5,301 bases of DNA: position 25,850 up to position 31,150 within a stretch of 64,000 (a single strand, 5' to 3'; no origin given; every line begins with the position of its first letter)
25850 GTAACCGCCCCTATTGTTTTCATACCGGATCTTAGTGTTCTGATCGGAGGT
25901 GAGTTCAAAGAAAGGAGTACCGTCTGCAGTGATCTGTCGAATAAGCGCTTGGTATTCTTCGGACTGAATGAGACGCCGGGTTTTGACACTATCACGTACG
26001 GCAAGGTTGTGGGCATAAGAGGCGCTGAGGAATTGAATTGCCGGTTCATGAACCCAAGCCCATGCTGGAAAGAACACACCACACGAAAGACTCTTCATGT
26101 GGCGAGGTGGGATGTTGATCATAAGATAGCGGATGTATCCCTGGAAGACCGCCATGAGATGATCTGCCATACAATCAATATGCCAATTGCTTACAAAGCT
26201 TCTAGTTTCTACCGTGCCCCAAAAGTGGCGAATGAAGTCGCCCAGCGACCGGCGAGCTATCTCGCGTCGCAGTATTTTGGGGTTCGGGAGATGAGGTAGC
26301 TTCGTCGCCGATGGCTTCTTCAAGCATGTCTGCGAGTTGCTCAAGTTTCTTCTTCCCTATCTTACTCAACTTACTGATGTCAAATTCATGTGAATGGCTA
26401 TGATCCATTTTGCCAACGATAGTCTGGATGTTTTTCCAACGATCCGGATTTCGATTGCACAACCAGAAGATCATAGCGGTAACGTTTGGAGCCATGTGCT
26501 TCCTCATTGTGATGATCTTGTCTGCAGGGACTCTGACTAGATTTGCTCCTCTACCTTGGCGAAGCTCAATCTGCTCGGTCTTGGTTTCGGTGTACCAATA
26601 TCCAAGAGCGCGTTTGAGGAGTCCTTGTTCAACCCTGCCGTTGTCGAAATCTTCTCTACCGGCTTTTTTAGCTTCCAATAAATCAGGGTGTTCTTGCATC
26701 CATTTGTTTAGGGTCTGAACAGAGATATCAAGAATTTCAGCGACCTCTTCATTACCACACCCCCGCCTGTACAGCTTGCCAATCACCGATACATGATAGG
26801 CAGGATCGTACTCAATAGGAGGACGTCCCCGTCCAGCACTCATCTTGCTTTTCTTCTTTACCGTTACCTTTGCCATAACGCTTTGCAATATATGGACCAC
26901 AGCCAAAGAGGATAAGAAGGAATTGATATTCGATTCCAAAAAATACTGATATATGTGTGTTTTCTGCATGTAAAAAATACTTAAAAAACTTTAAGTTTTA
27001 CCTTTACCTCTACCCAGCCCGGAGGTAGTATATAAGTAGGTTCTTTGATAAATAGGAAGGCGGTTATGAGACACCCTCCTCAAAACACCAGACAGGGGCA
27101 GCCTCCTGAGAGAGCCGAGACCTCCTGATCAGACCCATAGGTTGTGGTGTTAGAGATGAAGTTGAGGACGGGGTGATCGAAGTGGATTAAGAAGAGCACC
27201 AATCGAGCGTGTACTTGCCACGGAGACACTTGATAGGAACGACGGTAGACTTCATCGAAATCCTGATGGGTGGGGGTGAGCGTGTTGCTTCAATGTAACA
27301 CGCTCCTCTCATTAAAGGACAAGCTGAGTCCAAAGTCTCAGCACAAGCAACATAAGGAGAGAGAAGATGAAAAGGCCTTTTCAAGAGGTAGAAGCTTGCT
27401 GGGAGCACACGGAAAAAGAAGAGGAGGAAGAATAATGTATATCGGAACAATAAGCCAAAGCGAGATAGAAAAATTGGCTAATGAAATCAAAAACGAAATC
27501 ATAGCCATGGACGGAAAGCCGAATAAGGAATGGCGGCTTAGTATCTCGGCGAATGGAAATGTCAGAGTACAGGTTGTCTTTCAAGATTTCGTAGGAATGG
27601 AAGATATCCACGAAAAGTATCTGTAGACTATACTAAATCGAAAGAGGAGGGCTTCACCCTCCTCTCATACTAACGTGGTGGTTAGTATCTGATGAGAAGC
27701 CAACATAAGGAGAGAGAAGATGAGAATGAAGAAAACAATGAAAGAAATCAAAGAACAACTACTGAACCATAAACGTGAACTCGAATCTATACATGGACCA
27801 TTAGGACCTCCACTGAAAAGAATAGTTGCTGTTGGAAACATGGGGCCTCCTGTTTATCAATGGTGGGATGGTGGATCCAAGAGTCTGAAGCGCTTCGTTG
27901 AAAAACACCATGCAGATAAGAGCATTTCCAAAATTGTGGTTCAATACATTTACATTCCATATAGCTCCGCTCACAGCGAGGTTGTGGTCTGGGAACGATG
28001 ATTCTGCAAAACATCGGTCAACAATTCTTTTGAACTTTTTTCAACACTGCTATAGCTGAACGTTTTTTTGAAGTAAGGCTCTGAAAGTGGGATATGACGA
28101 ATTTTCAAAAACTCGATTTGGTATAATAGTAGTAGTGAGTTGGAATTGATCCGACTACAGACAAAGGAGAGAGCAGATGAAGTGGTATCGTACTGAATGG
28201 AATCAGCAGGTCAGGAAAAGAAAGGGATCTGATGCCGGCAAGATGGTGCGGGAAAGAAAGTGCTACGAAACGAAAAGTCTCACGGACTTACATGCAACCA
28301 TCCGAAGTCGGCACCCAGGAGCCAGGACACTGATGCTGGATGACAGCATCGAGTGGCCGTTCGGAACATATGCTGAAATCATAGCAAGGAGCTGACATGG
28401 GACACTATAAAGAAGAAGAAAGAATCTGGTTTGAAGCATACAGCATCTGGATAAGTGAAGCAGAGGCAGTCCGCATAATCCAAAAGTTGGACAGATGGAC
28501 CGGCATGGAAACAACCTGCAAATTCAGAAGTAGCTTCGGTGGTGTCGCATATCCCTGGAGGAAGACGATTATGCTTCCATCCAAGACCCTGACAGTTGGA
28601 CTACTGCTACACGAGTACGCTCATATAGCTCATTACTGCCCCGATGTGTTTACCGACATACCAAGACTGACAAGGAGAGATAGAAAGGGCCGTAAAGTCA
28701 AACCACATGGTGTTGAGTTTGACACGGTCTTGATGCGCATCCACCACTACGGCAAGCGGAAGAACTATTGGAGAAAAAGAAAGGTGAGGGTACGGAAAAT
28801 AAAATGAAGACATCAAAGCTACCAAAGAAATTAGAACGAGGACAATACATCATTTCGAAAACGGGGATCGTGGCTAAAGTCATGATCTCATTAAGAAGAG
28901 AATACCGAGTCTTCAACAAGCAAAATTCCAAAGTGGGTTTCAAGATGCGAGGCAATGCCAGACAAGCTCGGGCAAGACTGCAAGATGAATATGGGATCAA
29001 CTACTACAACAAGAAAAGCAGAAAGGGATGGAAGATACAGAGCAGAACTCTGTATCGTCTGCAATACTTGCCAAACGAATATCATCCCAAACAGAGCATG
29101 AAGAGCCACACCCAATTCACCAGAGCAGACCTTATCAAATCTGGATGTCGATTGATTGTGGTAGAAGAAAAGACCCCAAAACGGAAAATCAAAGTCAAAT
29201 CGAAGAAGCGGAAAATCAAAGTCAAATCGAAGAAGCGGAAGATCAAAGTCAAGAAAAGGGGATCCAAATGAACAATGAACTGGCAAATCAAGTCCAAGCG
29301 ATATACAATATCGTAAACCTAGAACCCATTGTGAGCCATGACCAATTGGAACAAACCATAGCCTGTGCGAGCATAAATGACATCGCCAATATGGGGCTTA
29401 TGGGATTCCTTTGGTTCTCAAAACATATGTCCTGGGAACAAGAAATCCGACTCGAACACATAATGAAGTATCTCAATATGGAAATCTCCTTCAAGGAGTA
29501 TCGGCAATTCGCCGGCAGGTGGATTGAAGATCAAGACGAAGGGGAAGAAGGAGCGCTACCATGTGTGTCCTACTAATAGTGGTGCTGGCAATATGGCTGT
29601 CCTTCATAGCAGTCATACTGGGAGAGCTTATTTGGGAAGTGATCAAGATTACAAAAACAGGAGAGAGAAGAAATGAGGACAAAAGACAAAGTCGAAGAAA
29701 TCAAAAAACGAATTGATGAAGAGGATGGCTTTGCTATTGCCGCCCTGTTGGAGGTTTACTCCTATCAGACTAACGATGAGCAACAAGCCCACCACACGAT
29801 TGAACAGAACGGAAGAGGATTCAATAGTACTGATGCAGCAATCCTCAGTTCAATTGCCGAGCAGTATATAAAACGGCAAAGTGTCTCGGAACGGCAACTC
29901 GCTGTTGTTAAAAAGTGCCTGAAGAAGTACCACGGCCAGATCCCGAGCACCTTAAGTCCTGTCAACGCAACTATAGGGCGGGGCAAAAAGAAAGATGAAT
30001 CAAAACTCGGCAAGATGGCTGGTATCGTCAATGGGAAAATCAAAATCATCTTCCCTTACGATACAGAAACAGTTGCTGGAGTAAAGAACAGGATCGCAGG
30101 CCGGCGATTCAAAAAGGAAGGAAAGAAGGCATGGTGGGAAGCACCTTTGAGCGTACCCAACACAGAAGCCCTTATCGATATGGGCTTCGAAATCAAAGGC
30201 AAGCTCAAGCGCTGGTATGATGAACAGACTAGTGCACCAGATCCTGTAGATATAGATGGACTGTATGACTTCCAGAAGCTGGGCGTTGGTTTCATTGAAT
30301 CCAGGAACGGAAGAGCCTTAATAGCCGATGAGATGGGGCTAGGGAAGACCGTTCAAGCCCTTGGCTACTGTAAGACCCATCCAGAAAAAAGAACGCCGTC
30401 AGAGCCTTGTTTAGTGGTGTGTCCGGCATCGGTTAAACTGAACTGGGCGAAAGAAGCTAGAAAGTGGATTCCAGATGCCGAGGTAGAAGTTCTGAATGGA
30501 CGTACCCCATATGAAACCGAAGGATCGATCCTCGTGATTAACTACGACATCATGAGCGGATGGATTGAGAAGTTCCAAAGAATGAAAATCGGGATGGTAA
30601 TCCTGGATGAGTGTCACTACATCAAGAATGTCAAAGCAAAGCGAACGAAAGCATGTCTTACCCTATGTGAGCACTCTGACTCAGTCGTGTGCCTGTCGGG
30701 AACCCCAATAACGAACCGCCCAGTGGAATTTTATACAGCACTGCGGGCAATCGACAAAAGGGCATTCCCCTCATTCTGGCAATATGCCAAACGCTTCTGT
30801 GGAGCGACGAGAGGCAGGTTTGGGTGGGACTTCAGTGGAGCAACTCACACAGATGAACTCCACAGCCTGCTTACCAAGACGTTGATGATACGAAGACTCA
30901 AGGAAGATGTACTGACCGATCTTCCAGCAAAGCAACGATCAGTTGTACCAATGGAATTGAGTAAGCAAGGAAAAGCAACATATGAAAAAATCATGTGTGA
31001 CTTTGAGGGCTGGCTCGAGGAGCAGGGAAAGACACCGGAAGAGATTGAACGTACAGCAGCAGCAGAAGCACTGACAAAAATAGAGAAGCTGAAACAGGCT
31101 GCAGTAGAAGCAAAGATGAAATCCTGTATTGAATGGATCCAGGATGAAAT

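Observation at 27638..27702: Hammerhead ribozyme between two early genes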

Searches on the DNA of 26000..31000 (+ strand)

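Call 7: search_dna_similar(query=window:26000-31000:+, collection=phages, mode=distant, max_rows=20)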
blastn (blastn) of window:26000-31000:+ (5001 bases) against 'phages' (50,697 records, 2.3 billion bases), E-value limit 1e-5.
No match.

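Call 26: search_rna_families(source=window, start=27150, end=27420, threshold=evalue, max_evalue=10, show_alignments=3)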
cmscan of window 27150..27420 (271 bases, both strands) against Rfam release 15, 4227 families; matches with E-value up to 10: 3.
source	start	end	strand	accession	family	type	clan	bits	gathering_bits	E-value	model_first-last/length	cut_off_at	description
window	27262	27340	+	RF02684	Twister-P5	Gene; ribozyme;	CL00120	31.4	37.6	5e-05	1-58/58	no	Type-P5 twister ribozyme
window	27274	27398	-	RF02174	SMAD5-AS1_2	Gene; lncRNA;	-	15.6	50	0.089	1-129/129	no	SMAD5 antisense RNA 1 conserved region 2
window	27288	27420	-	RF01946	KCNQ1OT1_1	Gene; lncRNA;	-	5.9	70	1.4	339-464/464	5'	KCNQ1 overlapping transcript 1 conserved region 1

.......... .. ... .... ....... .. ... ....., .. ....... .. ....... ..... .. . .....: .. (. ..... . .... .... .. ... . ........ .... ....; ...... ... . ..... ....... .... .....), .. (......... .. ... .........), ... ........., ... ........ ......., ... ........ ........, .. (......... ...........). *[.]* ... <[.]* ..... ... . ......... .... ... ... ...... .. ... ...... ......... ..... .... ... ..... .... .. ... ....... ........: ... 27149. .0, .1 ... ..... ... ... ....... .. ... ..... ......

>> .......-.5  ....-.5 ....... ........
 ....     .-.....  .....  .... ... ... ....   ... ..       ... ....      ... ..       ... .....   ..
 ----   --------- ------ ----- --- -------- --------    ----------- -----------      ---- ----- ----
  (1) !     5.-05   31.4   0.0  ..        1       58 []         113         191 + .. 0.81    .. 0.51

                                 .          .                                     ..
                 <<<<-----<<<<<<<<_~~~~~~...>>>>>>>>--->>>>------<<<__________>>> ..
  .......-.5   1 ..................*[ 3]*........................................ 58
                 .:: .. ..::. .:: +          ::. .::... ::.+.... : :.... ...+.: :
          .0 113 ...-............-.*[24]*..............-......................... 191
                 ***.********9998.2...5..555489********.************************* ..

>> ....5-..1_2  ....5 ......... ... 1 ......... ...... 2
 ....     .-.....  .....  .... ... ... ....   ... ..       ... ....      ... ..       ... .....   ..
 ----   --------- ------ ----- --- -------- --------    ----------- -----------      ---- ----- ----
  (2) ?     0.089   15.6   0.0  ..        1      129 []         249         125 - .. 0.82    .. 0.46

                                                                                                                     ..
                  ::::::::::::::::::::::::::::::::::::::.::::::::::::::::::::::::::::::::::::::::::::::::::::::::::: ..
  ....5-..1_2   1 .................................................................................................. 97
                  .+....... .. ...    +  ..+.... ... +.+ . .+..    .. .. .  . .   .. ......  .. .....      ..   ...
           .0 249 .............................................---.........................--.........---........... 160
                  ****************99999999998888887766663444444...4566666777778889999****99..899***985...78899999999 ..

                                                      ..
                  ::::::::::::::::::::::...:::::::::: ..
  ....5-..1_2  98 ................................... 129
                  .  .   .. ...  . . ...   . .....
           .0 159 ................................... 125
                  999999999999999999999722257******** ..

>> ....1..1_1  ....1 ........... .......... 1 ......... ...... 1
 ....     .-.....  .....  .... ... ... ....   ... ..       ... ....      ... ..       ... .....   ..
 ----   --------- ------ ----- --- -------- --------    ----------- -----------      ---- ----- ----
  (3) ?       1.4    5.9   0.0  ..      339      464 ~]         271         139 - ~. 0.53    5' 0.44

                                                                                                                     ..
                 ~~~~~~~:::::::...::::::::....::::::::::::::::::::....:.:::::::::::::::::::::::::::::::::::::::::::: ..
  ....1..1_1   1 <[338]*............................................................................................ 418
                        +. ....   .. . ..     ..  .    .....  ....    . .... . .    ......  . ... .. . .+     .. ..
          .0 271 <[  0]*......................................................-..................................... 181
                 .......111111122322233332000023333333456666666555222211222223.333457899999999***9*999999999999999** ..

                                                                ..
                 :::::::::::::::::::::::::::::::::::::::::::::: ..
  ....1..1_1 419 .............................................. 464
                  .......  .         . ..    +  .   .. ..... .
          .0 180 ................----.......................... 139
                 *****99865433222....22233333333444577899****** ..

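Call 44: search_rna_families(source=window, start=26950, end=28200, threshold=evalue, max_evalue=5)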
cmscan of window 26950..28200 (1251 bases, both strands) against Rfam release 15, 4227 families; matches with E-value up to 5: 5.
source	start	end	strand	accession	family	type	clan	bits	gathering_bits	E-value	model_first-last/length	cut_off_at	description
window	27636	27705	+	RF02276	Hammerhead_II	Gene; ribozyme;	CL00010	43.2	37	3.3e-07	1-66/66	no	Hammerhead ribozyme (type II)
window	27262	27340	+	RF02684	Twister-P5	Gene; ribozyme;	CL00120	31.4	37.6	0.00023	1-58/58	no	Type-P5 twister ribozyme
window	28099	28158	-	RF04360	psbT-asRNA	Gene; antisense;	-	20.4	48.5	0.38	1-38/38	no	Plastid psbT antisense RNA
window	27274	27398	-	RF02174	SMAD5-AS1_2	Gene; lncRNA;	-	15.6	50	0.41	1-129/129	no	SMAD5 antisense RNA 1 conserved region 2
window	27464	27609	+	RF01500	Afu_198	Gene; snRNA; snoRNA; CD-box;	-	14.9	40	4.3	1-149/149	no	A. fumigatus snoRNA Afu_198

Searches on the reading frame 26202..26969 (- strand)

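Call 8: search_protein_families(library=phrogs, proteins=[window:26202-26969:-], max_evalue=0.001)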
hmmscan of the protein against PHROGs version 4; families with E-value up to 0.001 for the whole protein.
window:26202-26969:- (255 aa): 3 families
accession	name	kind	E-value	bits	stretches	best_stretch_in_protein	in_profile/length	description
phrog_309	-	head and packaging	3.2e-34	120.4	1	31-221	116-306/319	terminase small subunit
phrog_23444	-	head and packaging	2.4e-08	35.1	1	76-179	3-99/126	terminase small subunit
phrog_125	-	DNA, RNA and nucleotide metabolism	9.6e-05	23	1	27-101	139-210/254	DNA invertase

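Call 9: search_protein_families(library=pfam, proteins=[window:26202-26969:-], max_evalue=0.001)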
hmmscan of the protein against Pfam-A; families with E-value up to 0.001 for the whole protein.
window:26202-26969:- (255 aa): 0 families
